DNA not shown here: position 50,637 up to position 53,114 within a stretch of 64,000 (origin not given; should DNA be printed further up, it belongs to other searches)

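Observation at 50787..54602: A TPR-O-GlcNAc-transferase-like gene and a TPR-SAM-methyltransferase occupy the leuS-holA junction where lptE normally sits.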

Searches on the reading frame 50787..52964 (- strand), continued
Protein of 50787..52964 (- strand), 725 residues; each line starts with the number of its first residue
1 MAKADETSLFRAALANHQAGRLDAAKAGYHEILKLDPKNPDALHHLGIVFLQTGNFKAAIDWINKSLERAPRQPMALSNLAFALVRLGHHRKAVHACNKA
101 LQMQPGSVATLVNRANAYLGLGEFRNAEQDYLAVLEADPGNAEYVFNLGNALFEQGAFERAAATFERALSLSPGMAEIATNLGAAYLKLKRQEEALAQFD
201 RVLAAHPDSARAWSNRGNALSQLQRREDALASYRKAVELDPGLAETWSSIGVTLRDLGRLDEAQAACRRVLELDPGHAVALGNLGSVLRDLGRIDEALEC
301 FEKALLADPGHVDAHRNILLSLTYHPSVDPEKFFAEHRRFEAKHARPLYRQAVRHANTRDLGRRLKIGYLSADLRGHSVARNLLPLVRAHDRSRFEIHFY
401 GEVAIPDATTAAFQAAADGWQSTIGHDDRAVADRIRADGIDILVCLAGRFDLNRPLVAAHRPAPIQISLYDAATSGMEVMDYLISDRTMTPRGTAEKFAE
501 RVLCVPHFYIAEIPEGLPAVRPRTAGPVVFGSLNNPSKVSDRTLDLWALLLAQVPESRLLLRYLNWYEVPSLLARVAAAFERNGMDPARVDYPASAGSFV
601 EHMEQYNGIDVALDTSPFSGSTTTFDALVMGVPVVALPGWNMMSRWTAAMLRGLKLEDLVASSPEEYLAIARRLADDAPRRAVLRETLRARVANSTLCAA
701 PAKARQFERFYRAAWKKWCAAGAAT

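Call 7: find_encoding_contigs(protein=P0004, flank=8000, max_places=3)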
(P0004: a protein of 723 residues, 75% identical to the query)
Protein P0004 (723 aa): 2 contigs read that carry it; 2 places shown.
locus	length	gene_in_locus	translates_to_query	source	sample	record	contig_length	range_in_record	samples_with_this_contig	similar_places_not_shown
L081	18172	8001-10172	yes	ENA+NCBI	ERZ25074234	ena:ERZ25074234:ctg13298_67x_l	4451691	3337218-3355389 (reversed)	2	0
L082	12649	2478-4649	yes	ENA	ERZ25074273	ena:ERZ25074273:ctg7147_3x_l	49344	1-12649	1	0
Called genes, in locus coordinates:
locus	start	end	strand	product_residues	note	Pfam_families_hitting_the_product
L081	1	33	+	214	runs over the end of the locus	-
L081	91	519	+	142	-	PF00072:Response_reg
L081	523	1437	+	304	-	PF00701:DHDPS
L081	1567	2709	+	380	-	PF00145:DNA_methylase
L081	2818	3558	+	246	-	PF01541:GIY-YIG (weak)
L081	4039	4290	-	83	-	-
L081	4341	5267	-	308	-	PF01464:SLT (weak)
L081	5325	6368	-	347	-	-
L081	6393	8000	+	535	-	PF13847:Methyltransf_31 (weak), PF08241:Methyltransf_11 (weak), PF08242:Methyltransf_12 (weak), PF13649:Methyltransf_25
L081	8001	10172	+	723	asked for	PF13432:TPR_16 (weak), PF13432:TPR_16, PF13414:TPR_11, PF14559:TPR_19, PF13424:TPR_12, PF13432:TPR_16, PF00515:TPR_1, PF13844:Glyco_transf_41, +28 more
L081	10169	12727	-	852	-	PF00133:tRNA-synt_1, PF09334:tRNA-synt_1g, PF13603:tRNA-synt_1_2, PF00133:tRNA-synt_1 (weak), PF08264:Anticodon_1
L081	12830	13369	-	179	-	PF12100:DUF3576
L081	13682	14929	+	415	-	PF13609:Porin_4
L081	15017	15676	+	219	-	PF01168:Ala_racemase_N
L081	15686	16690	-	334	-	-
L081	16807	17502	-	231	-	PF03548:LolA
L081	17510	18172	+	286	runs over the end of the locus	PF20434:BD-FAE, PF07859:Abhydrolase_3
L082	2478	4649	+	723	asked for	PF13432:TPR_16 (weak), PF13432:TPR_16, PF13414:TPR_11, PF14559:TPR_19, PF13424:TPR_12, PF13432:TPR_16, PF00515:TPR_1, PF13844:Glyco_transf_41, +28 more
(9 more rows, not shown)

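Call 8: find_encoding_contigs(protein=P0002, flank=8000, max_places=3)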
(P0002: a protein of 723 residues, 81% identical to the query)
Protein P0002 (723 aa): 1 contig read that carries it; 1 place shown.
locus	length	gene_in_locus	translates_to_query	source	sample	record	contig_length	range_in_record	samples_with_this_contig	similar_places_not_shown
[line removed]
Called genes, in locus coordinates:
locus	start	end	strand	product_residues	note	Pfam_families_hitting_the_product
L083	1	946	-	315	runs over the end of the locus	-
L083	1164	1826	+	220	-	-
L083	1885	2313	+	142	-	PF00072:Response_reg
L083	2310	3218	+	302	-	PF00701:DHDPS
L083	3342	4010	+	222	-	PF01844:HNH, PF14279:HNH_5 (weak)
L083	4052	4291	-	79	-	-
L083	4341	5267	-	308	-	PF01464:SLT (weak)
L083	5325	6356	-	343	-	PF21694:DNA_pol3_delta_C (weak)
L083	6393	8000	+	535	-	PF08241:Methyltransf_11 (weak), PF13649:Methyltransf_25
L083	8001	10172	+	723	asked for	PF13432:TPR_16, PF14559:TPR_19, PF13432:TPR_16, PF14559:TPR_19, PF13432:TPR_16, PF00515:TPR_1, PF13414:TPR_11, PF13424:TPR_12, +31 more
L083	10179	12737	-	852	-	PF00133:tRNA-synt_1, PF09334:tRNA-synt_1g, PF13603:tRNA-synt_1_2, PF00133:tRNA-synt_1 (weak), PF08264:Anticodon_1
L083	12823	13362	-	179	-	PF12100:DUF3576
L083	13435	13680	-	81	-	-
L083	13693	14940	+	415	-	PF13609:Porin_4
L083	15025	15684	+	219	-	PF01168:Ala_racemase_N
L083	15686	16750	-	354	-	-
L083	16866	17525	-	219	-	PF03548:LolA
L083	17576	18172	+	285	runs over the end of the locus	PF20434:BD-FAE, PF07859:Abhydrolase_3, PF12697:Abhydrolase_6 (weak)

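Call 9: find_encoding_contigs(protein=P0006, flank=8000, max_places=3)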
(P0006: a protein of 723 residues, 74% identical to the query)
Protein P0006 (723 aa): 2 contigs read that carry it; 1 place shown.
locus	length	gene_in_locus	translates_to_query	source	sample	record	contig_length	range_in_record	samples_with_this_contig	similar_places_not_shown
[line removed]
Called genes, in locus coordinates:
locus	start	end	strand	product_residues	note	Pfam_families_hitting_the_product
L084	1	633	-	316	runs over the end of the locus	-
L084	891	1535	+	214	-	-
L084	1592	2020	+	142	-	PF00072:Response_reg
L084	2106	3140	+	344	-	PF13531:SBP_bac_11, PF01547:SBP_bac_1, PF13416:SBP_bac_8, PF13343:SBP_bac_6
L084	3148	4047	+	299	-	PF00701:DHDPS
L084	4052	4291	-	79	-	-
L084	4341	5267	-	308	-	PF01464:SLT (weak)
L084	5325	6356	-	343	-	-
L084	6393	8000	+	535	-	PF13847:Methyltransf_31 (weak), PF08241:Methyltransf_11 (weak), PF08242:Methyltransf_12 (weak), PF13649:Methyltransf_25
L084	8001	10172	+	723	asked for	PF13432:TPR_16 (weak), PF14559:TPR_19 (weak), PF13432:TPR_16, PF13414:TPR_11, PF00515:TPR_1, PF13424:TPR_12, PF13432:TPR_16, PF13844:Glyco_transf_41, +25 more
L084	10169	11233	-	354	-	PF12974:Phosphonate-bd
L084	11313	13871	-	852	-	PF00133:tRNA-synt_1, PF09334:tRNA-synt_1g, PF13603:tRNA-synt_1_2, PF00133:tRNA-synt_1 (weak), PF08264:Anticodon_1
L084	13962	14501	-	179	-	PF12100:DUF3576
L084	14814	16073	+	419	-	PF13609:Porin_4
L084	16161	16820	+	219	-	PF01168:Ala_racemase_N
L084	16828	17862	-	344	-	-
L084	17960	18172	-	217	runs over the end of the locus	PF03548:LolA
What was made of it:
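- On Horizontally acquired genomic island: The genes are present in all relatives (calls 7-9).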
